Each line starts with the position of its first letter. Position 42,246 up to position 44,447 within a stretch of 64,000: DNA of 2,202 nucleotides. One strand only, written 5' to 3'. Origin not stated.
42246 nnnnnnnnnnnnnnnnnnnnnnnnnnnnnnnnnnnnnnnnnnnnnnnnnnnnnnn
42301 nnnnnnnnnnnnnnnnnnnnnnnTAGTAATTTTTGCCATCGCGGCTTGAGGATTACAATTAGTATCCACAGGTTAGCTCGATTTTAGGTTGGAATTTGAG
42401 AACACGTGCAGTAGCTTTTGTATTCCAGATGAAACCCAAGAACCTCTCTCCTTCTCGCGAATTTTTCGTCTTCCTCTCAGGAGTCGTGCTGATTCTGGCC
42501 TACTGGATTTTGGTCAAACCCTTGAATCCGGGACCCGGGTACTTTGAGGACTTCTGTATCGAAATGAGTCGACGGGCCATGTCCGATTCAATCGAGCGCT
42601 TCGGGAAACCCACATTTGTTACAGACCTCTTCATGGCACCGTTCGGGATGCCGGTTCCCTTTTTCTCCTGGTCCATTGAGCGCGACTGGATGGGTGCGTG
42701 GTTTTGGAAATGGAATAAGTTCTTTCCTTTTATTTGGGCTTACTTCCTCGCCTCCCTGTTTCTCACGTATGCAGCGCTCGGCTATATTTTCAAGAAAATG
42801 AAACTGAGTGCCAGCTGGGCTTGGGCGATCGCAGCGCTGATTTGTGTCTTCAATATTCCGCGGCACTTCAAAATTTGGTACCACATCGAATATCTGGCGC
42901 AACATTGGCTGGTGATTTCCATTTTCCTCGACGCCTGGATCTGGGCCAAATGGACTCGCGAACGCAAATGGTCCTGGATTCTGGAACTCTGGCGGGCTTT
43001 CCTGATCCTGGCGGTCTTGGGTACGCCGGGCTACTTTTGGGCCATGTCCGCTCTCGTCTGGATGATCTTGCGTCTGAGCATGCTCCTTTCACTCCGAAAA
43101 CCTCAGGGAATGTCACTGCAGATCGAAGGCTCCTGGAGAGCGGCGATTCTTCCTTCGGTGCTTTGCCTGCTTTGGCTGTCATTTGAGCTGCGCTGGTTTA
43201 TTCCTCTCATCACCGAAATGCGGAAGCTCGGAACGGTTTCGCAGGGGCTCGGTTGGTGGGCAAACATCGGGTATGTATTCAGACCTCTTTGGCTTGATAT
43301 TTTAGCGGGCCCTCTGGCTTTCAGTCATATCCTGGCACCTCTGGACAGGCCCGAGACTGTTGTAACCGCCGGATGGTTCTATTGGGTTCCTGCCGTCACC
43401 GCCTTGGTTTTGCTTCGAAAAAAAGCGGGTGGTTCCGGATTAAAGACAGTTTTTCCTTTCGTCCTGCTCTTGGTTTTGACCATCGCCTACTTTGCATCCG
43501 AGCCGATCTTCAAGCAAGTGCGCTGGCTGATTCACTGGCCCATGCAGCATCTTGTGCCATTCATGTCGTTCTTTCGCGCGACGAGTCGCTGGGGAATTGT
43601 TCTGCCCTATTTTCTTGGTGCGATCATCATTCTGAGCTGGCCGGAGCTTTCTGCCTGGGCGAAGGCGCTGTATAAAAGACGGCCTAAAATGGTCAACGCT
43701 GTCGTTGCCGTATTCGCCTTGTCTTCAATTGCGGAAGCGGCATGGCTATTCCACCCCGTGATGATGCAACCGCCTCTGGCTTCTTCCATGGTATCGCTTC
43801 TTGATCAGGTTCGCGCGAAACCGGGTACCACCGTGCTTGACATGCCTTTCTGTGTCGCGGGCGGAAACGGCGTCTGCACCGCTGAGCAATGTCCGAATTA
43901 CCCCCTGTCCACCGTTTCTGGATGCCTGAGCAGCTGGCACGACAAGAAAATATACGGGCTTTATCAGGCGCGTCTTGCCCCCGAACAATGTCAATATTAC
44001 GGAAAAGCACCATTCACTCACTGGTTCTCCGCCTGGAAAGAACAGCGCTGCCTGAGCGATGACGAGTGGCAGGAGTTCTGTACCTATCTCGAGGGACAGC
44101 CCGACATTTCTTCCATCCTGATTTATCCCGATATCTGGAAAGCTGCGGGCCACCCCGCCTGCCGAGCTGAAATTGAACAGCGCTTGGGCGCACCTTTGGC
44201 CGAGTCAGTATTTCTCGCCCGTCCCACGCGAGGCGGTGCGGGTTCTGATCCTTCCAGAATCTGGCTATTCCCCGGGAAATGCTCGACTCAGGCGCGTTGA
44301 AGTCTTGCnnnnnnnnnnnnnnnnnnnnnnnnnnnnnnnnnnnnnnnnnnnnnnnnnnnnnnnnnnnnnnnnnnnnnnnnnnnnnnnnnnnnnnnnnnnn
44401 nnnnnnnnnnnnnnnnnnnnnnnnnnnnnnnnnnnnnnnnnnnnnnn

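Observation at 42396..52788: Inverted pair of diverged paralogues (634/635 aa) with a conserved 8-cysteine C-terminal domain, bracketing a 6.6-kb glycosylation cassette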

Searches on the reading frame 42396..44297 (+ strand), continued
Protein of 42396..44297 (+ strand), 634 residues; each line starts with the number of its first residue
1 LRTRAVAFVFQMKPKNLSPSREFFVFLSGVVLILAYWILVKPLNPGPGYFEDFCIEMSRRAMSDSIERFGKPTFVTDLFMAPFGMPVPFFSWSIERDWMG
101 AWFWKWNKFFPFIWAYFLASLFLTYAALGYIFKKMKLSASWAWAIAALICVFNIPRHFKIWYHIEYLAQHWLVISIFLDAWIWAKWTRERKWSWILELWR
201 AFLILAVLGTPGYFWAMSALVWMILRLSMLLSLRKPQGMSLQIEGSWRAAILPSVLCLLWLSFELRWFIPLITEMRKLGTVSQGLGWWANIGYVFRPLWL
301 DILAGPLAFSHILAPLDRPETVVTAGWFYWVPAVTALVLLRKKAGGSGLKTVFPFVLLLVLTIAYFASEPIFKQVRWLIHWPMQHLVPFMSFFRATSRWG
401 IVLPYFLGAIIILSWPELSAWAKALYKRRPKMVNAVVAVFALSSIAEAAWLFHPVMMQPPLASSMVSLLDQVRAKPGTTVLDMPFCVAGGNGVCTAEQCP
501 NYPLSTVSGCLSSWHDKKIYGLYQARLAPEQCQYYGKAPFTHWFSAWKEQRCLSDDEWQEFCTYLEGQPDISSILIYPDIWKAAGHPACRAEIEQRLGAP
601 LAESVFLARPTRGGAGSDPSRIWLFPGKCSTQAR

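Call 66: list_cluster_members(proteins=[P0108, P0109, P0110, P0112, P0117, P0120, P0121, P0128, P0139, P0151])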
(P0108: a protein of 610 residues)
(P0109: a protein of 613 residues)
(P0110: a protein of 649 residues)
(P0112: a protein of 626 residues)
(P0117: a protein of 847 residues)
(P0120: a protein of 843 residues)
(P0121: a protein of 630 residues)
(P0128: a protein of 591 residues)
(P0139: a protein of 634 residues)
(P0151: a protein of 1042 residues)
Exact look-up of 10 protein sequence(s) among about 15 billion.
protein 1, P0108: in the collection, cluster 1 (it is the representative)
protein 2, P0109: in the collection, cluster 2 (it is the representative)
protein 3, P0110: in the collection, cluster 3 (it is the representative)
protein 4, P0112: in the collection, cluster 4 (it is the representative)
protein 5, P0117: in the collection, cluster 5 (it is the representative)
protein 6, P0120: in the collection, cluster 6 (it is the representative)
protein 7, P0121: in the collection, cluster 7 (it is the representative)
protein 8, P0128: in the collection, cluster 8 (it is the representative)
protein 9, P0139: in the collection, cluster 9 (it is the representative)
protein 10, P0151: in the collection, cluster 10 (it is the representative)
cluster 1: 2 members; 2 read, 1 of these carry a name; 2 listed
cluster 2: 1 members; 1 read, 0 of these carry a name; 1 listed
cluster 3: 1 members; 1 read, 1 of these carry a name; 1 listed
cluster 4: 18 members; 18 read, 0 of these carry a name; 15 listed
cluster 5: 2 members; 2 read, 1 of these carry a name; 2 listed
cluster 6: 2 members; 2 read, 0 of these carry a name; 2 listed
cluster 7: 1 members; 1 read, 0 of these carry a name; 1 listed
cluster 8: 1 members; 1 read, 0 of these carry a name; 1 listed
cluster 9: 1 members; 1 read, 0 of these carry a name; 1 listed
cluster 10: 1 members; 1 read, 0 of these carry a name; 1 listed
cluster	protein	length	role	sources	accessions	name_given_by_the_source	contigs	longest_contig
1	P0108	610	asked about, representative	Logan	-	-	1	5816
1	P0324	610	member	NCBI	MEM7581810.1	MAG: hypothetical protein AAF560_00395 [Acidobacteriota bacterium]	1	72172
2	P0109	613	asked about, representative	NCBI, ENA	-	-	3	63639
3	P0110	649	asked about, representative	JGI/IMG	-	hypothetical protein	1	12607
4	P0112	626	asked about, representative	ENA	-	-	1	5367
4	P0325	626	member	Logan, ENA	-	-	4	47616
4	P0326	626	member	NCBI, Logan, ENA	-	-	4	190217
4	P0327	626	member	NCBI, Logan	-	-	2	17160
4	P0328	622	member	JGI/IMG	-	-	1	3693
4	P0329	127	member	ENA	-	-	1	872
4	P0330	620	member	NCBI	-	-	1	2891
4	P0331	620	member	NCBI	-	-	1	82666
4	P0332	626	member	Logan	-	-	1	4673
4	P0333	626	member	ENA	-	-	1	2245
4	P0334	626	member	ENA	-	-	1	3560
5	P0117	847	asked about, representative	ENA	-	-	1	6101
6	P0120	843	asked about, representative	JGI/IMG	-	-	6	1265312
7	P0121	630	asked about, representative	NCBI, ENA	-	-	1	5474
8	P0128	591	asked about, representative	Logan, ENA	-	-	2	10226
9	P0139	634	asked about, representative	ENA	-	-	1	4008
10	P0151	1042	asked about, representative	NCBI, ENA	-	-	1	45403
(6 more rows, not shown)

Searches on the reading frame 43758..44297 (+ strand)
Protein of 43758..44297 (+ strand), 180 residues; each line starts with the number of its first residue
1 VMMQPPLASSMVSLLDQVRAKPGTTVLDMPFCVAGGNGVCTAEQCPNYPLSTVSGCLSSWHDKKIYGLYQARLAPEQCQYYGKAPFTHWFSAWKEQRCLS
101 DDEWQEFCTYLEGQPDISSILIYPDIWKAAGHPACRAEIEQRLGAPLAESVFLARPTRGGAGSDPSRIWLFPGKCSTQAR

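Call 34: search_solved_structures(query=A2, max_evalue=10)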
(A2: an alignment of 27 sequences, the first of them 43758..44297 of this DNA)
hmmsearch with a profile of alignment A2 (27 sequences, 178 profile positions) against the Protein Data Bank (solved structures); distinct sequences matched with E-value up to 10: 0.

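Call 37: predict_structure(alignment_id=A2)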
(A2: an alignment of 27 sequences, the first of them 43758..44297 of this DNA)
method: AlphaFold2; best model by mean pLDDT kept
length: 180 residues; sequences in the alignment: 27
mean_pLDDT: 89.5   pTM: 0.86
mean pLDDT of the five models: 89.5, 88.4, 87.8, 86.7, 83.4
residues with pLDDT >= 90: 105; 70-90: 72; 50-70: 3; < 50: 0
segments of 3 or more residues with pLDDT < 50: none
pLDDT, mean of each block of 10 residues (from residue 1): 81 96 94 82 82 81 81 84 93 96 97 96 95 97 97 85 91 84
secondary structure, 60 per line:
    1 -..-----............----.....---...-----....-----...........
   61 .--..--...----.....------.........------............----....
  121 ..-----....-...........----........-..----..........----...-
elements in order: H9-20 E25-29 E33-35 H41-44 H50-61 E68-70 H75-79 H86-94 H101-112 E117-122 H128-131 H133-143 E148-155 E163-172

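Call 68: fold_search(model_id=the predicted structure, library=pdb)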
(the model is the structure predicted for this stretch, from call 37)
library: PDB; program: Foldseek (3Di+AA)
matches with E <= 10: 510; with E <= 0.001: 0
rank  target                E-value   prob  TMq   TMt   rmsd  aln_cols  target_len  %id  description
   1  3lec                  5.1e-03  0.28  0.22  0.19  11.8       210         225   11  The Crystal Structure of a protein in the NADB-Rossmann Superfamily from Streptococcus agalactiae to 1.8A (released 2010-01-26)
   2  2b25_A                1.1e-02  0.60  0.34  0.27  12.5       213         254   12  Human putative tRNA(1-methyladenosine)methyltransferase (released 2005-09-27)
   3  5xj2_A                1.5e-02  0.47  0.30  0.15   9.5       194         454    8  Structure of spRlmCD with U747 RNA (released 2017-11-01)
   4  3ku1_A                1.5e-02  0.35  0.27  0.24  10.9       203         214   11  Crystal structure of Streptococcus pneumoniae Sp1610, a putative tRNA (m1A22) methyltransferase, in complex with S-ade (released 2009-12-22)
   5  5xj1                  1.7e-02  0.44  0.30  0.16   8.9       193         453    8  Crystal structure of spRlmCD (released 2017-11-01)
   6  3kr9                  1.8e-02  0.38  0.28  0.24  10.9       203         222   10  Crystal structure of Streptococcus pneumoniae Sp1610, a putative tRNA (m1A22) methyltransferase (released 2009-12-22)
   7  5c0o_H                2.1e-02  0.21  0.26  0.24  11.3       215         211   12  m1A58 tRNA methyltransferase mutant - Y78A (released 2015-07-08)
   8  2b25_B                2.7e-02  0.33  0.31  0.26  13.8       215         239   12  Human putative tRNA(1-methyladenosine)methyltransferase (released 2005-09-27)
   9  5c0o_G                2.7e-02  0.30  0.29  0.25  11.1       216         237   13  m1A58 tRNA methyltransferase mutant - Y78A (released 2015-07-08)
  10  1o54                  3.1e-02  0.28  0.30  0.24  10.5       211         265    8  Crystal structure of SAM-dependent O-methyltransferase (TM0748) from Thermotoga maritima at 1.65 A resolution (released 2003-08-19)
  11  5xj2_B                3.5e-02  0.35  0.31  0.16   8.8       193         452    8  Structure of spRlmCD with U747 RNA (released 2017-11-01)
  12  5xj2_C                3.5e-02  0.33  0.30  0.15   9.4       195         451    8  Structure of spRlmCD with U747 RNA (released 2017-11-01)
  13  5xj2_D                4.2e-02  0.30  0.31  0.16   9.1       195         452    8  Structure of spRlmCD with U747 RNA (released 2017-11-01)
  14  5c1i_C                5.5e-02  0.33  0.33  0.30  10.6       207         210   12  m1A58 tRNA methyltransferase mutant - D170A (released 2015-06-24)
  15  5cd1_A                5.5e-02  0.14  0.26  0.19  14.2       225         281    9  Structure of an asymmetric tetramer of human tRNA m1A58 methyltransferase in a complex with SAH and tRNA3Lys (released 2015-11-04)
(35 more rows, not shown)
